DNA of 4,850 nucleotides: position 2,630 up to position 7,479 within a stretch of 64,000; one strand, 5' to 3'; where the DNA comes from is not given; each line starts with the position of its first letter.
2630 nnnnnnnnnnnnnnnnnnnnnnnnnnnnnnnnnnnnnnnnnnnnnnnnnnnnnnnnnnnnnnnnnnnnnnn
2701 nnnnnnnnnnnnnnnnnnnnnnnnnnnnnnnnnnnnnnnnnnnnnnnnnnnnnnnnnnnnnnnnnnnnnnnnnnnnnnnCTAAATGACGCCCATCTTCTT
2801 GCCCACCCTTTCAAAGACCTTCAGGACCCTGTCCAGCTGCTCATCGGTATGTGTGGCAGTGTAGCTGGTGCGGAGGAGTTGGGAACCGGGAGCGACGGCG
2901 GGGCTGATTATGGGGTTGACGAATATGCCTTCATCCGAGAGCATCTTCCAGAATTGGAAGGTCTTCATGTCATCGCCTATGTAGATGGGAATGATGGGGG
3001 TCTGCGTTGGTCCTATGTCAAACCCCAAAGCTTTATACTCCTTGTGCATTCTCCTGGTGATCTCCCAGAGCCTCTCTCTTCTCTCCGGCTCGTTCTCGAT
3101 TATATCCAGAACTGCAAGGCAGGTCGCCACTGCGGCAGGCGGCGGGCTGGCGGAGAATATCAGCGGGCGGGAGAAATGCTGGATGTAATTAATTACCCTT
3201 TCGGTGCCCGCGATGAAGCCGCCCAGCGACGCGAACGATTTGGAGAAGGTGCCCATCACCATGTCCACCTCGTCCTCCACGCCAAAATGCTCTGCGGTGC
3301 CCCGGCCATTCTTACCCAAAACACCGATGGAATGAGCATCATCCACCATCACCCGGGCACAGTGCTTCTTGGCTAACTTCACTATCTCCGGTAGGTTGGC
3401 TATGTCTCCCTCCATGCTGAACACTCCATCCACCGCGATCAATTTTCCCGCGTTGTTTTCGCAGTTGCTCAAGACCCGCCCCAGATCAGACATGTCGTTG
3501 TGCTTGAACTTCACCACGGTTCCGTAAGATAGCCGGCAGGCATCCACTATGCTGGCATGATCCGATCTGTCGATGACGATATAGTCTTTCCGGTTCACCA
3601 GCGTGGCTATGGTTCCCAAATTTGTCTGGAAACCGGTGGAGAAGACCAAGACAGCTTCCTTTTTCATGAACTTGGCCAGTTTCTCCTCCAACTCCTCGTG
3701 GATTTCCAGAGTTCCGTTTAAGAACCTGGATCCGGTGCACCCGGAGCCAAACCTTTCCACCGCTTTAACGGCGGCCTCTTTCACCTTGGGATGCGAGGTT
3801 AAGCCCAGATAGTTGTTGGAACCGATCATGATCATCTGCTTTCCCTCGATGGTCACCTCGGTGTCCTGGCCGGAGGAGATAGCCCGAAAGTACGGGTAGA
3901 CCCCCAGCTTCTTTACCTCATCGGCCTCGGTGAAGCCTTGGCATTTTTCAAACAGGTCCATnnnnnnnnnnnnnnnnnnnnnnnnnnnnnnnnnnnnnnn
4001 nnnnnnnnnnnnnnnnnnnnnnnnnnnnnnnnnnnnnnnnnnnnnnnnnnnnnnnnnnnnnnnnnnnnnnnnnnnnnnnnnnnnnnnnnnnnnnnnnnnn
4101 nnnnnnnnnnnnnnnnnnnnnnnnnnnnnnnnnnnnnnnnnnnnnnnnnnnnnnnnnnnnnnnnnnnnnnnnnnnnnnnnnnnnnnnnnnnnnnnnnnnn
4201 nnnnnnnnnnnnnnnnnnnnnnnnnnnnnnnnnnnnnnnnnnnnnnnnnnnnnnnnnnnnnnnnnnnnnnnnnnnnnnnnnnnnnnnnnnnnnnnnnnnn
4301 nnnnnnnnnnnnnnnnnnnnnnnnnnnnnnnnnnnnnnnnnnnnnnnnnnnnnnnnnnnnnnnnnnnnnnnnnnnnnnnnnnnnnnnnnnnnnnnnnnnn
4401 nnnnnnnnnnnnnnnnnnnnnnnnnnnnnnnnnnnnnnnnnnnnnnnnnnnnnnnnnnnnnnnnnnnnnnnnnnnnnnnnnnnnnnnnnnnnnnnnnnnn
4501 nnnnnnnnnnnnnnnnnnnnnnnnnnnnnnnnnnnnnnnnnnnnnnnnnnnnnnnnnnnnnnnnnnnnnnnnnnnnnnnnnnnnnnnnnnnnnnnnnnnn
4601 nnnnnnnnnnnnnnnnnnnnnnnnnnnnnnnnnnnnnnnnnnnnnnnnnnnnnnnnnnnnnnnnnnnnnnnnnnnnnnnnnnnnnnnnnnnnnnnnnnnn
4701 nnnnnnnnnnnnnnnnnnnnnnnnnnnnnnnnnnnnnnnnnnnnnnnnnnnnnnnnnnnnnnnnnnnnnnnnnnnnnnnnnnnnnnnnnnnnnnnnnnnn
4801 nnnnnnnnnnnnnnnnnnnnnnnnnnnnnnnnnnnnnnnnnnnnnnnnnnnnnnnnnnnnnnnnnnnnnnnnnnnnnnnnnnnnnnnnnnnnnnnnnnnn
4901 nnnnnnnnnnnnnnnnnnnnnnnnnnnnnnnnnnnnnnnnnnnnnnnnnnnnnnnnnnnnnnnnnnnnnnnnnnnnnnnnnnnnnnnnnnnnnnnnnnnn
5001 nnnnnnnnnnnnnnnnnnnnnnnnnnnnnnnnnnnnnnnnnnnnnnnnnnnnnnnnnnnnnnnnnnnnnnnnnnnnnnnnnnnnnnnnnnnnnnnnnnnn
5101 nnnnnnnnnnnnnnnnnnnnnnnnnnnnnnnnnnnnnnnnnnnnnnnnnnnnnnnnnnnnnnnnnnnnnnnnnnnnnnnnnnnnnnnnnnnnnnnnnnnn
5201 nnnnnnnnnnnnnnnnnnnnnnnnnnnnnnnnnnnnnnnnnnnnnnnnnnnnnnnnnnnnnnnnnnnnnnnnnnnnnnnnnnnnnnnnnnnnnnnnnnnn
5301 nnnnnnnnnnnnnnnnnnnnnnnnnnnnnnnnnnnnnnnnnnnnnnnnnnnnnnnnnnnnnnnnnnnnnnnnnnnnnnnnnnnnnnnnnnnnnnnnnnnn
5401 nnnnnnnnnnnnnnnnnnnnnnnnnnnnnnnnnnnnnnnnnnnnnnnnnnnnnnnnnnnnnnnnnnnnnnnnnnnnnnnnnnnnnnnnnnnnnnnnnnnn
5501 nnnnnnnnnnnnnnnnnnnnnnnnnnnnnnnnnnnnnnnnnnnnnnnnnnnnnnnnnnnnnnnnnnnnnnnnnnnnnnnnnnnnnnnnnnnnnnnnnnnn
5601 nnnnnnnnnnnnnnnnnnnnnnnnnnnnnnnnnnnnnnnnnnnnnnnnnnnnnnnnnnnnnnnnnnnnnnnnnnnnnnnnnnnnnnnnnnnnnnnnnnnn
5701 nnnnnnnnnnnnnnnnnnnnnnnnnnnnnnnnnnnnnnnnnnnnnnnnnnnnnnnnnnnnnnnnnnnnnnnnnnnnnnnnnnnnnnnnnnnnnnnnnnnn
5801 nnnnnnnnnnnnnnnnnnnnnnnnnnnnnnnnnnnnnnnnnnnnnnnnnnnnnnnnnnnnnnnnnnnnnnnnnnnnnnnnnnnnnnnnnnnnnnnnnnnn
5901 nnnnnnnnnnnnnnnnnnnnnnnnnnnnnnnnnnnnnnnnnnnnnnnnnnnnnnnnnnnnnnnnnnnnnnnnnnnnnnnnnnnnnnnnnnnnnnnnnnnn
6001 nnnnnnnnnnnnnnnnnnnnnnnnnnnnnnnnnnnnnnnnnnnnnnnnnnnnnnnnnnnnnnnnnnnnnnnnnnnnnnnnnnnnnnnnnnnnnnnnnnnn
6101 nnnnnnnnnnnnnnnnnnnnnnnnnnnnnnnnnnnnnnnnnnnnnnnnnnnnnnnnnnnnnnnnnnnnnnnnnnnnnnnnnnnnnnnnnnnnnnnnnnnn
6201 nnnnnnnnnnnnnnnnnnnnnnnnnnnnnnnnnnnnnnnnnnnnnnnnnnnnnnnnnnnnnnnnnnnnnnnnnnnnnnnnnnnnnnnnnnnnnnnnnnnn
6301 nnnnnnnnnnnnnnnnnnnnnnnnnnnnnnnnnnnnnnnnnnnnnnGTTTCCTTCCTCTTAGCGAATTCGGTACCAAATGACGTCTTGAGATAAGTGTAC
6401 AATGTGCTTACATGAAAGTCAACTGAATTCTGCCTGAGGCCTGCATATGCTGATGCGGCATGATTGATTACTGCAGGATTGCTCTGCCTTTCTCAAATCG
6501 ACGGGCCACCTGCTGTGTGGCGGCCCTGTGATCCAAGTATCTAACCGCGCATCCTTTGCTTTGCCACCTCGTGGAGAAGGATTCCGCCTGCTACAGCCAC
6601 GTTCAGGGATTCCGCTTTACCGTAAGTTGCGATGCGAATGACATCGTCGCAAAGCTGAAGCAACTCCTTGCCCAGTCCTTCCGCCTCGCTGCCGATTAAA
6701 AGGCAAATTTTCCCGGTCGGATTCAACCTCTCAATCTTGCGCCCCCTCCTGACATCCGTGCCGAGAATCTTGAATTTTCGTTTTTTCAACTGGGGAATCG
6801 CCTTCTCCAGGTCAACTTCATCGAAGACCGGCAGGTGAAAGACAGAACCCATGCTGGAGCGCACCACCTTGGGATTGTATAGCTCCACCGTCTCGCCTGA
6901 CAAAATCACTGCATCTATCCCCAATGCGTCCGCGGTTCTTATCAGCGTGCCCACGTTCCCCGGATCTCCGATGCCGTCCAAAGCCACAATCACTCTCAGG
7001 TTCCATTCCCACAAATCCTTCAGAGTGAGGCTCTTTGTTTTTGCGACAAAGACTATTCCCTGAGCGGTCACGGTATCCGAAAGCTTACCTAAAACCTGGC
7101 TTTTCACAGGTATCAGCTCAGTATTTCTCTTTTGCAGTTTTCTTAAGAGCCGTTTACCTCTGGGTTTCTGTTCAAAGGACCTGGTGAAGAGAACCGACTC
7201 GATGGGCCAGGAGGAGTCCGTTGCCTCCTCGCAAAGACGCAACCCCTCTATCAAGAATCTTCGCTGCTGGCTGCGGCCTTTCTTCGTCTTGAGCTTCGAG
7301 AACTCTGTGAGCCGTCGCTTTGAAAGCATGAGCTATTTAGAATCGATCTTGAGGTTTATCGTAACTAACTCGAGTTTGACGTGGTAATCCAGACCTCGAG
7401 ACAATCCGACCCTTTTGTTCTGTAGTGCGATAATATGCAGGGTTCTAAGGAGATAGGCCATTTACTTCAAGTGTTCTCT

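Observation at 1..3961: Possible bacterial ceramide/sphingolipid module: SPT-like alpha-oxoamine synthase + ~380-aa GNAT acyltransferase (+ YbjQ) with a GalE-like NAD epimerase nearby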

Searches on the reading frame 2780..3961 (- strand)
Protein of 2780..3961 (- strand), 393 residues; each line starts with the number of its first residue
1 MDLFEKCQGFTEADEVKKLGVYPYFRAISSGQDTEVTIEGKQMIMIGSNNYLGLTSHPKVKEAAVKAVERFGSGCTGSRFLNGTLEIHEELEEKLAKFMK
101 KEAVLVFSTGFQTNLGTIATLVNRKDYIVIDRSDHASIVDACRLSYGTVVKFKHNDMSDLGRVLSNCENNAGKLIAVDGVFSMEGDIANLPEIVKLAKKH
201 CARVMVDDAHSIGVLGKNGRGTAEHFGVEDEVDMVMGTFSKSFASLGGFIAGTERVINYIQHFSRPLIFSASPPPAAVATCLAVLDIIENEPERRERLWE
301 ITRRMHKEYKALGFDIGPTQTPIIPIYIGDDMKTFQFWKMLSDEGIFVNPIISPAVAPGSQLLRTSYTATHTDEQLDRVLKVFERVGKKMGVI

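Call 8: search_protein_families(library=pfam, proteins=[window:2780-3961:-])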
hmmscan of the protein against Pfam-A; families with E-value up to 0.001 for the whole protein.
window:2780-3961:- (393 aa): 4 families
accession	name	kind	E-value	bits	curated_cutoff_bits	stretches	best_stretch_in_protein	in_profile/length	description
PF00155.27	Aminotran_1_2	-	1.5e-65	222.2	19.7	1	42-382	2-360/361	Aminotransferase class I and II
PF01053.26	Cys_Met_Meta_PP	-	3.5e-08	32.8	27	1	78-215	47-181/381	Cys/Met metabolism PLP-dependent enzyme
PF00266.25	Aminotran_5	-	5.3e-07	29.4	21.5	1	83-213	40-181/371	Aminotransferase class-V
PF01212.27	Beta_elim_lyase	-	2.8e-06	27.3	27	1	89-263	35-222/288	Beta-eliminating lyase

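Call 9: search_protein_families(library=ncbifam, proteins=[window:2780-3961:-])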
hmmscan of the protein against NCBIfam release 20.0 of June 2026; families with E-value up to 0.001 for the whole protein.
window:2780-3961:- (393 aa): 27 families (the best 25 are shown)
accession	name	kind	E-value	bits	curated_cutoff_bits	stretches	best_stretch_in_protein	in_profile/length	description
NF047600.1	SerpalmtaseCFB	equivalog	2e-178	593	640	1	3-391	5-393/395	serine palmitoyltransferase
TIGR01825.1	gly_Cac_T_rel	subfamily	3.9e-131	437.3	535.4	1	13-393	5-385/385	BioF/Kbl family PLP-dependent acyltransferase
NF047599.1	SerpalmtaseBetaP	equivalog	2.3e-129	431.5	500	1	1-391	1-394/394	serine palmitoyltransferase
NF005394.0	PRK06939.1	equivalog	1.8e-123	412.2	460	1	12-393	12-397/397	glycine C-acetyltransferase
TIGR00858.1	bioF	equivalog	2.1e-120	401.8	426.45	1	26-383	6-364/365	8-amino-7-oxononanoate synthase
NF047603.1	SerpalmtaseAlphaP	equivalog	3.6e-109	365.1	670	1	2-393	3-399/399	serine palmitoyltransferase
TIGR01822.1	2am3keto_CoA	equivalog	3.4e-102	342.3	493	1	11-393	7-393/393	glycine C-acetyltransferase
TIGR01821.1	5aminolev_synth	equivalog_domain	4.8e-81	272.7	338.55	1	40-391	44-398/402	5-aminolevulinate synthase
NF005526.0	PRK07179.1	equivalog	7e-67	225.8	428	1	40-389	53-398/407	alpha-hydroxyketone-type quorum-sensing autoinducer synthase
NF005697.0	PRK07505.1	subfamily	1.7e-47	162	342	1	30-388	37-400/405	hypothetical protein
NF004608.1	PRK05937.1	equivalog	9.6e-40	136.5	399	1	74-389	42-348/366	8-amino-7-oxononanoate synthase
TIGR01979.1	sufS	subfamily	3.2e-06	26.3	475.1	1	87-212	63-200/403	SufS family cysteine desulfurase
TIGR01328.1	met_gam_lyase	equivalog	3.3e-06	26.2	549.7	1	74-215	50-188/391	methionine gamma-lyase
NF041364.1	GntC_guanitoxin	equivalog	4e-06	26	415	1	188-373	154-345/356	guanitoxin biosynthesis PLP-dependent (S)-gamma-hydroxy-L-arginine cyclodehydratase GntC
TIGR01325.1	O_suc_HS_sulf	equivalog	9.2e-06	24.5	510.05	1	63-267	31-230/380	O-succinylhomoserine sulfhydrylase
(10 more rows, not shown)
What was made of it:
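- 2780..3961 (-): spt: serine palmitoyltransferase-like alpha-oxoamine synthase, 393 aa. Best NCBIfam model is NF047600 SPT (CFB type) at 593 bits (cut-off 640), against TIGR01825 437, Kbl 412 and BioF 402 (call 9).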

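Call 10: search_solved_structures(query=window:2780-3961:-, max_evalue=1e-20)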
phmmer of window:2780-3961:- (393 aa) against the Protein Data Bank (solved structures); distinct sequences matched with E-value up to 1e-20: 50.
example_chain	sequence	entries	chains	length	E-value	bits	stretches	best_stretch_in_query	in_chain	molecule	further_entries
3a2b_A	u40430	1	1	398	3e-136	457.6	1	3-389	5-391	Serine palmitoyltransferase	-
8guh_A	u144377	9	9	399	3e-136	457.6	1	3-389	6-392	Serine palmitoyltransferase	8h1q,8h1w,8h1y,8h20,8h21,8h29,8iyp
8s1y_A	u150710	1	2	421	5.2e-96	325.1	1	11-393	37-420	8-amino-7-oxononanoate synthase/2-amino-3-ketobutyrate coenzyme A ligase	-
7poa_A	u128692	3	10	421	1.4e-95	323.8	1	11-393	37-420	8-amino-7-oxononanoate synthase/2-amino-3-ketobutyrate coenzyme A ligase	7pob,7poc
2x8u_A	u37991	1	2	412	8.5e-93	314.6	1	32-393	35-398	SERINE PALMITOYLTRANSFERASE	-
2jgt_A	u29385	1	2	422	2e-92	313.3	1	3-393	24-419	SERINE PALMITOYLTRANSFERASE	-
2jg2_A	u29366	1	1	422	2.1e-92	313.3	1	4-393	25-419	SERINE PALMITOYLTRANSFERASE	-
2w8j_A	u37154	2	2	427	2.2e-92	313.2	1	4-393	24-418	SERINE PALMITOYLTRANSFERASE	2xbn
2w8t_A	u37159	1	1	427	3e-92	312.8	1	4-393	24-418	SERINE PALMITOYLTRANSFERASE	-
2w8v_A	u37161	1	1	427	4.1e-92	312.3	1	4-393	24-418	SERINE PALMITOYLTRANSFERASE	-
2w8u_A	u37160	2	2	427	4.1e-92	312.3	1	4-393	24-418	SERINE PALMITOYLTRANSFERASE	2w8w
4bmk_A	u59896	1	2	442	1.7e-91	310.3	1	4-393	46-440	SERINE PALMITOYLTRANSFERASE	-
3tqx_A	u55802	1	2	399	6.3e-85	288.7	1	12-393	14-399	2-amino-3-ketobutyrate coenzyme A ligase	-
1fc4_A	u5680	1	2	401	2.3e-82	280.2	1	14-393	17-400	2-AMINO-3-KETOBUTYRATE CONENZYME A LIGASE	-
7v58_A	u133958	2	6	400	9.2e-81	275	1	12-393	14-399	2-amino-3-ketobutyrate coenzyme A ligase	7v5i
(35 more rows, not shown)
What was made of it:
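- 2780..3961 (-): Best PDB match is S. multivorum SPT at 457.6 bits, against BioF/Kbl 325 (call 10).
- On Bacterial serine palmitoyltransferase (Spt): PDB SPT 457.6 bits, against BioF/Kbl 325 and cysteate acyltransferase 254.6 (call 10).
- Cysteate acyltransferases are detectable homologues, at 254.6 and 249.4 bits (call 10). The AOS is much closer to a characterised serine-using SPT (457.6 bits) than to cysteate acyltransferases (call 10).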

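Call 54: search_solved_structures(query=window:2780-3961:-, max_evalue=1e-90, show_alignments=5)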
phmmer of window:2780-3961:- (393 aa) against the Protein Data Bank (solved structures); distinct sequences matched with E-value up to 1e-90: 12.
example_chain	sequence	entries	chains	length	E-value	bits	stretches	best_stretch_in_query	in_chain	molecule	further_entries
3a2b_A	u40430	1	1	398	3e-136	457.6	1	3-389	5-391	Serine palmitoyltransferase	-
8guh_A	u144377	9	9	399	3e-136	457.6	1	3-389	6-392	Serine palmitoyltransferase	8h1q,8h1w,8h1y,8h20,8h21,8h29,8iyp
8s1y_A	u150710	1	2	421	5.2e-96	325.1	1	11-393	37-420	8-amino-7-oxononanoate synthase/2-amino-3-ketobutyrate coenzyme A ligase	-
7poa_A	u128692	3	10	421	1.4e-95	323.8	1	11-393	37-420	8-amino-7-oxononanoate synthase/2-amino-3-ketobutyrate coenzyme A ligase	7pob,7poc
2x8u_A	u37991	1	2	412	8.5e-93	314.6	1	32-393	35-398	SERINE PALMITOYLTRANSFERASE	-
2jgt_A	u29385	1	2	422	2e-92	313.3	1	3-393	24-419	SERINE PALMITOYLTRANSFERASE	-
2jg2_A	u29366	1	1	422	2.1e-92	313.3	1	4-393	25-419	SERINE PALMITOYLTRANSFERASE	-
2w8j_A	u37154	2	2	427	2.2e-92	313.2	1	4-393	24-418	SERINE PALMITOYLTRANSFERASE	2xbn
2w8t_A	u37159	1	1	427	3e-92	312.8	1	4-393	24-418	SERINE PALMITOYLTRANSFERASE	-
2w8v_A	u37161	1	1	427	4.1e-92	312.3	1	4-393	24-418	SERINE PALMITOYLTRANSFERASE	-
2w8u_A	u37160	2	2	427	4.1e-92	312.3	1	4-393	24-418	SERINE PALMITOYLTRANSFERASE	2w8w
4bmk_A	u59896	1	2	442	1.7e-91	310.3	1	4-393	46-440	SERINE PALMITOYLTRANSFERASE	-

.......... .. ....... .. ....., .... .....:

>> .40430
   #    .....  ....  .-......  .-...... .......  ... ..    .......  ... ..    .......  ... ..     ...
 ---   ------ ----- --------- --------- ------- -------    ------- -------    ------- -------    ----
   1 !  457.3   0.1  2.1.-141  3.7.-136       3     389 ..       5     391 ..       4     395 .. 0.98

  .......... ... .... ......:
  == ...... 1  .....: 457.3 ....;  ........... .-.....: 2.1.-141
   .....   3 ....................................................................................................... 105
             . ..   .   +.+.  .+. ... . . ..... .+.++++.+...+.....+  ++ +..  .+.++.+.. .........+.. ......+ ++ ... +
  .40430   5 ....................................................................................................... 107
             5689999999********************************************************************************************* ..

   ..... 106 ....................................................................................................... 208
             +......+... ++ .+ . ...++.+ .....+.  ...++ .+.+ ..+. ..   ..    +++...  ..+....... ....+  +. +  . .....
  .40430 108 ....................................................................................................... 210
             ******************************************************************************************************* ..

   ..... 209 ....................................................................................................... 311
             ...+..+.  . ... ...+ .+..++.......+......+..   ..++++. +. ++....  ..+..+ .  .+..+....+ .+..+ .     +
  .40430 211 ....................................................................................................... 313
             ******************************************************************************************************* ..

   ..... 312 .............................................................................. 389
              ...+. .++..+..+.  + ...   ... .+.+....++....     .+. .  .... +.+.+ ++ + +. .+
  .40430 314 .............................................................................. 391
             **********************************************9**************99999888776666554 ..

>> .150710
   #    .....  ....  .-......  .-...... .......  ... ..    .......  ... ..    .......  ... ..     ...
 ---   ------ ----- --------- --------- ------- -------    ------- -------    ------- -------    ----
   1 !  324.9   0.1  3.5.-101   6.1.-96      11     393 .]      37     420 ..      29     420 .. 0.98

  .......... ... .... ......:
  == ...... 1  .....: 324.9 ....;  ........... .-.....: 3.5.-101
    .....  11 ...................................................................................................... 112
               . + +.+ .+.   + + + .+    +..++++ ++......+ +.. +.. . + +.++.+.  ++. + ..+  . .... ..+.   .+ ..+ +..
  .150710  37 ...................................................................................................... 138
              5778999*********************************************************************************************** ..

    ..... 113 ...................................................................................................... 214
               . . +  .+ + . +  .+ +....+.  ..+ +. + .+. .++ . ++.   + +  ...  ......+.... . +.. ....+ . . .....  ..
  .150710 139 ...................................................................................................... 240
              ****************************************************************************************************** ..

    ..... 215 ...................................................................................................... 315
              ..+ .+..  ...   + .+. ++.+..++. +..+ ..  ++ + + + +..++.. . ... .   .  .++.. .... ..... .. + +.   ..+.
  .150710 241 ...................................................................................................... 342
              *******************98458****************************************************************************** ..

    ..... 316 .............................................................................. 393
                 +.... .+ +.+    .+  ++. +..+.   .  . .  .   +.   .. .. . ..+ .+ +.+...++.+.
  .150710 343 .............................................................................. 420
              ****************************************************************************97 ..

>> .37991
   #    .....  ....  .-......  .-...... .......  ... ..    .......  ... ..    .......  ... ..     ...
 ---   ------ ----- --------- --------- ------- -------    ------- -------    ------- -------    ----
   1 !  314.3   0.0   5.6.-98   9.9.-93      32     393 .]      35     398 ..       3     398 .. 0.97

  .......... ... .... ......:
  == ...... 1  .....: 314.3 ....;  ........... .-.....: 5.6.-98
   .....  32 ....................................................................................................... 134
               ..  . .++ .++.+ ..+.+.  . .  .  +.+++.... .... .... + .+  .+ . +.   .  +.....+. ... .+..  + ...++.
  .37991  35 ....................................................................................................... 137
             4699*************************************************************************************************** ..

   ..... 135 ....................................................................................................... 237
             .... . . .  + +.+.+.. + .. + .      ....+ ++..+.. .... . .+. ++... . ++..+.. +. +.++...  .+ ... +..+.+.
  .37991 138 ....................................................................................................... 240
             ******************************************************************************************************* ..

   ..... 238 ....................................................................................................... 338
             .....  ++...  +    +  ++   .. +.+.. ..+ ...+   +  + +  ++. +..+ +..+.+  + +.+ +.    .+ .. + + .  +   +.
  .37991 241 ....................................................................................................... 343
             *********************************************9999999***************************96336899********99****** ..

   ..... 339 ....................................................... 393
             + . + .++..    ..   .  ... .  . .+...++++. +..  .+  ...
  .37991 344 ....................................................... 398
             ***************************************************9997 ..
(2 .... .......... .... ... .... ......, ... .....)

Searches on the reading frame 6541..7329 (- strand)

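Call 8: search_protein_families(library=pfam, proteins=[window:6541-7329:-])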
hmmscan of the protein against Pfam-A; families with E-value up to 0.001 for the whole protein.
window:6541-7329:- (262 aa): 3 families
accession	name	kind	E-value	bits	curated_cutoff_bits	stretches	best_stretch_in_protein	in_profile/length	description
PF00588.24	SpoU_methylase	-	8.9e-41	139.7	29.7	1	113-253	2-142/142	SpoU rRNA Methylase family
PF22435.1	MRM3-like_sub_bind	-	5.5e-18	65.6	27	1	8-93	5-83/84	MRM3-like substrate binding domain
PF08032.17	SpoU_sub_bind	-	2.5e-12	47.4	22.8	1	26-99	1-73/76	RNA 2'-O ribose methyltransferase substrate binding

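Call 9: search_protein_families(library=ncbifam, proteins=[window:6541-7329:-])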
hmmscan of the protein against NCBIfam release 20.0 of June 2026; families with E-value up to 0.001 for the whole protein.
window:6541-7329:- (262 aa): 9 families
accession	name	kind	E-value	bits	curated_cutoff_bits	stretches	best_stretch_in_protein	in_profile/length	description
TIGR00186.1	rRNA_methyl_3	equivalog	2.7e-44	151.4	160.15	1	44-259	19-240/240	23S rRNA (guanosine(2251)-2'-O)-methyltransferase RlmB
NF008386.0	PRK11181.1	equivalog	4.9e-28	98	366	1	56-260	34-243/244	23S rRNA (guanosine(2251)-2'-O)-methyltransferase RlmB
NF000477.1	NshR_TsnR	equivalog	2e-21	76.6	425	1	15-258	22-263/266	NshR/TsnR family 23S rRNA methyltransferase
NF008117.0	PRK10864.1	equivalog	1.4e-20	73.8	267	1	55-259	136-342/344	tRNA/rRNA methyltransferase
NF008295.0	PRK11081.1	equivalog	9.3e-18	64.6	227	1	113-260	20-166/230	tRNA (guanosine(18)-2'-O)-methyltransferase TrmH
NF000035.1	nosihep_NshR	exception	1.1e-13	51.3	500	1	101-256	106-261/274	NshR family nosiheptide/thiostrepton resistance 23S rRNA methyltransferase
TIGR00050.1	rRNA_methyl_1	subfamily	1e-07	32.1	167.15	1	202-259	100-157/233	TrmJ/YjtD family RNA methyltransferase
TIGR00185.1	tRNA_yibK_trmL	equivalog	2.9e-07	30.5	190.6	1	123-259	12-148/154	tRNA (uridine(34)/cytosine(34)/5-carboxymethylaminomethyluridine(34)-2'-O)-methyltransferase TrmL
NF041077.1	tRNAmeth_TrmJ_Sulfolob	equivalog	0.00019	21.1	350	1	171-259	68-155/229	tRNA (cytidine-2'-O-)-methyltransferase TrmJ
